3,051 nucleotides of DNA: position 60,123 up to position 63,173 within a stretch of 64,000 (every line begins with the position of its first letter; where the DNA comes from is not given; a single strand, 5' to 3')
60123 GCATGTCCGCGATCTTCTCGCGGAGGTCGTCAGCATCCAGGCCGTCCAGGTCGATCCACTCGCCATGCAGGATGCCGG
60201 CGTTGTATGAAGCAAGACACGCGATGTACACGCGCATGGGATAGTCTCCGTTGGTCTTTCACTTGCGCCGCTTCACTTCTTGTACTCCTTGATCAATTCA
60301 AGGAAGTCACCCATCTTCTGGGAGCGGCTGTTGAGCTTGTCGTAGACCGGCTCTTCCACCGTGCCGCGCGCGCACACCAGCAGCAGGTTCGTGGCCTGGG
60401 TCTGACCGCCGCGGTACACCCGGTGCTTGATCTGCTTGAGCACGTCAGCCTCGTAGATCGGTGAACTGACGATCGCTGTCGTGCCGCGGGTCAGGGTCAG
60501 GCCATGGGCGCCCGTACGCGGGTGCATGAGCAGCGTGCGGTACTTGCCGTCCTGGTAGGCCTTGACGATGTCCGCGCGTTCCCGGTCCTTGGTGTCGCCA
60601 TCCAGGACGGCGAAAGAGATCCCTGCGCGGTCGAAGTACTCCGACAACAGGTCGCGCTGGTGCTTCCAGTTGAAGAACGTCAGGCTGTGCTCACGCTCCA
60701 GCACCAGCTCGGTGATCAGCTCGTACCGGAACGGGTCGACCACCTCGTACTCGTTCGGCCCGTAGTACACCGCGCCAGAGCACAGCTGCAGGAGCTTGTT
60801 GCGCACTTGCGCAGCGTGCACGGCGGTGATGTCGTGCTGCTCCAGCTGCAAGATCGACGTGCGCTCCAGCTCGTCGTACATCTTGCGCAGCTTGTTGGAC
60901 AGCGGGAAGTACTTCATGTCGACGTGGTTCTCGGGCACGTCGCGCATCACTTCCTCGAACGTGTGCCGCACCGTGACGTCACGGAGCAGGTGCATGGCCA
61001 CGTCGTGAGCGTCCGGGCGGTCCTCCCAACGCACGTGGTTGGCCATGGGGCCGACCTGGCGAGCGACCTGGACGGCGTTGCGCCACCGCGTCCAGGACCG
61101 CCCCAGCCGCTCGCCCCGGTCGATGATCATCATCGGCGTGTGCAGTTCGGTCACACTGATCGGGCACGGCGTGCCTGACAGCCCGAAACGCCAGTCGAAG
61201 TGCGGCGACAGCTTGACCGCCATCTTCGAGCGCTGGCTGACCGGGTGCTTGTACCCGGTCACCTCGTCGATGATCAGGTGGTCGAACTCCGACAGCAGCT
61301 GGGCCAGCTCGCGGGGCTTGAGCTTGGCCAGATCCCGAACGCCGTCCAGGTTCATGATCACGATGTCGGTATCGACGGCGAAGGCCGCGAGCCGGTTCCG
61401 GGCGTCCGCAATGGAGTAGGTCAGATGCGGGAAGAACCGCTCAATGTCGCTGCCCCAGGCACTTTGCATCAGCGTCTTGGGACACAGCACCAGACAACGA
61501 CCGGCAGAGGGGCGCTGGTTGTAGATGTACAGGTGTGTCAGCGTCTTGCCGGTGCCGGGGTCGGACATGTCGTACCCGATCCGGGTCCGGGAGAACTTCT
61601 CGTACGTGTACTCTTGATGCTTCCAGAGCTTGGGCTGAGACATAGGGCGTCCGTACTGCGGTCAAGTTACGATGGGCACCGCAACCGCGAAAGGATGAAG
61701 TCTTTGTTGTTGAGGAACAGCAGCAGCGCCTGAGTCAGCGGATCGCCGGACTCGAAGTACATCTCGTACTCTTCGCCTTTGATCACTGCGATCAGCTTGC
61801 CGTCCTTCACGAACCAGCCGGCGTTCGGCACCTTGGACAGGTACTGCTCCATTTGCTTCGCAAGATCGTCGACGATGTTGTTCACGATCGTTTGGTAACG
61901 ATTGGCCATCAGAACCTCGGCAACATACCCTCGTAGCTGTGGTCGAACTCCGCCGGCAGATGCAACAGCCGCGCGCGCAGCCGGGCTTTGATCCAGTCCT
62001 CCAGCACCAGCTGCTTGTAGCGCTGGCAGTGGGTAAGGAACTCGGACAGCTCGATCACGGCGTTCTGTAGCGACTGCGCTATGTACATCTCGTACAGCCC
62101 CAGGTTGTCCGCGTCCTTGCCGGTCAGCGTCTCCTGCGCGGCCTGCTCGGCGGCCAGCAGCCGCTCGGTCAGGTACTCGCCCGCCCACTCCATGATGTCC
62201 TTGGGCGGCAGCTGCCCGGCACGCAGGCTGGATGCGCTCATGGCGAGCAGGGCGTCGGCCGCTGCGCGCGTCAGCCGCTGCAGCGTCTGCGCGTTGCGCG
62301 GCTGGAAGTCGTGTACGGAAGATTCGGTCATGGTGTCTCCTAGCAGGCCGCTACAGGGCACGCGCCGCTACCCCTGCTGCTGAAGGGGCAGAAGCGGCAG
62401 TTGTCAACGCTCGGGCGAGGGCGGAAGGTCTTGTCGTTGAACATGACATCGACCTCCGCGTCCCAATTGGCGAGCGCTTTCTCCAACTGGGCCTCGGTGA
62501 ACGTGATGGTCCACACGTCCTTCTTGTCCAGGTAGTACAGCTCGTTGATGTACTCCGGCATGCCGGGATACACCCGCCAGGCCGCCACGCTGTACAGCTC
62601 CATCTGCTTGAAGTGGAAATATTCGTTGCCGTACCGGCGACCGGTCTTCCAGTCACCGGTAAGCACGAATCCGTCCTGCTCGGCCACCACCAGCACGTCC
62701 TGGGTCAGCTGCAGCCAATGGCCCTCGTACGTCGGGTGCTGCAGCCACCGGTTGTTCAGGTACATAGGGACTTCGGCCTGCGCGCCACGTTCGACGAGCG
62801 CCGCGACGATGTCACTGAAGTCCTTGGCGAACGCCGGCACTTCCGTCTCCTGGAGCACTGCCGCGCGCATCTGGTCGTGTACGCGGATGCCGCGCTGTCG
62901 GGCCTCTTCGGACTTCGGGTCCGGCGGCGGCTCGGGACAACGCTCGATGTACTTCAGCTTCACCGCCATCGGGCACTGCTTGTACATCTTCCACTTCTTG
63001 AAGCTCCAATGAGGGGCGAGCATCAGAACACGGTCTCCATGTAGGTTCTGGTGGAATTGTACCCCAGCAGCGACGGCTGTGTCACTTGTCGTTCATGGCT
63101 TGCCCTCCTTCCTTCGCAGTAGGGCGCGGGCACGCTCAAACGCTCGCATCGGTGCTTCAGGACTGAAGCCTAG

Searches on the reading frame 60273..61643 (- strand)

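Call 16: search_protein_families(library=phrogs, proteins=[window:60273-61643:-], max_evalue=0.001)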
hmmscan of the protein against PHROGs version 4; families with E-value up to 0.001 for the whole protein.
window:60273-61643:- (456 aa): 4 families
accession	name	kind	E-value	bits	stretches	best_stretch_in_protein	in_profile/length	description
phrog_62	-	DNA, RNA and nucleotide metabolism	1.1e-83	282.7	1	3-446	694-1131/1881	DNA helicase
phrog_16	-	DNA, RNA and nucleotide metabolism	4.6e-13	49.3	1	19-371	289-546/986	DNA helicase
phrog_29996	-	unknown function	4.7e-10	39.1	1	48-440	775-1156/1189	-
phrog_11354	-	unknown function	1.6e-09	38.5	1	359-452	15-109/116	-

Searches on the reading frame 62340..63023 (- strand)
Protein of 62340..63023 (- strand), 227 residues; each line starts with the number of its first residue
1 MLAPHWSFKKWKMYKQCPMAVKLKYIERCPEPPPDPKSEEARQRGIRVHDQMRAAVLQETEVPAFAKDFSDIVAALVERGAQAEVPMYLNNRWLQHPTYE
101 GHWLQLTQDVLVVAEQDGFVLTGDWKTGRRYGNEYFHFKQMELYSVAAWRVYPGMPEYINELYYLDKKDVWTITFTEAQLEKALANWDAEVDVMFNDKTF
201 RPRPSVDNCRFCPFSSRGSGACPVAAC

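Call 16: search_protein_families(library=phrogs, proteins=[window:62340-63023:-], max_evalue=0.001)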
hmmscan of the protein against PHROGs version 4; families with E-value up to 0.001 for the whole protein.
window:62340-63023:- (227 aa): 2 families
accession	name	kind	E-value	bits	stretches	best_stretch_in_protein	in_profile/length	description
phrog_69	-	DNA, RNA and nucleotide metabolism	3.1e-16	60.5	1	5-224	89-325/501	exonuclease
phrog_1218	-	DNA, RNA and nucleotide metabolism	2.5e-09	37.8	1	91-152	136-189/364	exonuclease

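Call 27: find_encoding_contigs(protein=window:62340-63023:-, flank=10000, max_places=10)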
Protein window:62340-63023:- (227 aa): 13 contigs read that carry it; 5 places shown.
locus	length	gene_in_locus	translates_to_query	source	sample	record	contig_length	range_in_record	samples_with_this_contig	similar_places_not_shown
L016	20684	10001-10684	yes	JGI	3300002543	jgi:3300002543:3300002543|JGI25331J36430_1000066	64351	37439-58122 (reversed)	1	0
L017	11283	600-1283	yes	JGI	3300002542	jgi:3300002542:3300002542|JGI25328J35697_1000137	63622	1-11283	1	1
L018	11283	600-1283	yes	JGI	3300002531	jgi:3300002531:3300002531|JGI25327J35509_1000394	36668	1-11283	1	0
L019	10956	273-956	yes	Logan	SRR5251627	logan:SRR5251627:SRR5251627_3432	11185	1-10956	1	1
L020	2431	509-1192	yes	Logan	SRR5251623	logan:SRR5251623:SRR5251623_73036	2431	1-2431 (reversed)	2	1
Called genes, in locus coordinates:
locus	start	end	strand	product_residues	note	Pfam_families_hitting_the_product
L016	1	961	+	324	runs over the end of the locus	-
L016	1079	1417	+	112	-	-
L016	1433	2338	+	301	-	PF13599:Pentapeptide_4 (faint), PF13576:Pentapeptide_3 (faint), PF00805:Pentapeptide, PF19062:DUF5758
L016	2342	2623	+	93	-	-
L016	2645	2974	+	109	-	-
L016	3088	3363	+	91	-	-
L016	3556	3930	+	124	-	-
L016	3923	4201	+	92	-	-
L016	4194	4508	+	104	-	-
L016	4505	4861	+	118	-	-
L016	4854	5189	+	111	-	-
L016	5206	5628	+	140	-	-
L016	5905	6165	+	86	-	-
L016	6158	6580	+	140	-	-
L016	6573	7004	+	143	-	-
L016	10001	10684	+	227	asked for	PF12705:PDDEXK_1 (weak)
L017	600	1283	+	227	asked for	PF12705:PDDEXK_1 (weak)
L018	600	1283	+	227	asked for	PF12705:PDDEXK_1 (weak)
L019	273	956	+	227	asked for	PF12705:PDDEXK_1 (weak)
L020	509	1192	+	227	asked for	PF12705:PDDEXK_1 (weak)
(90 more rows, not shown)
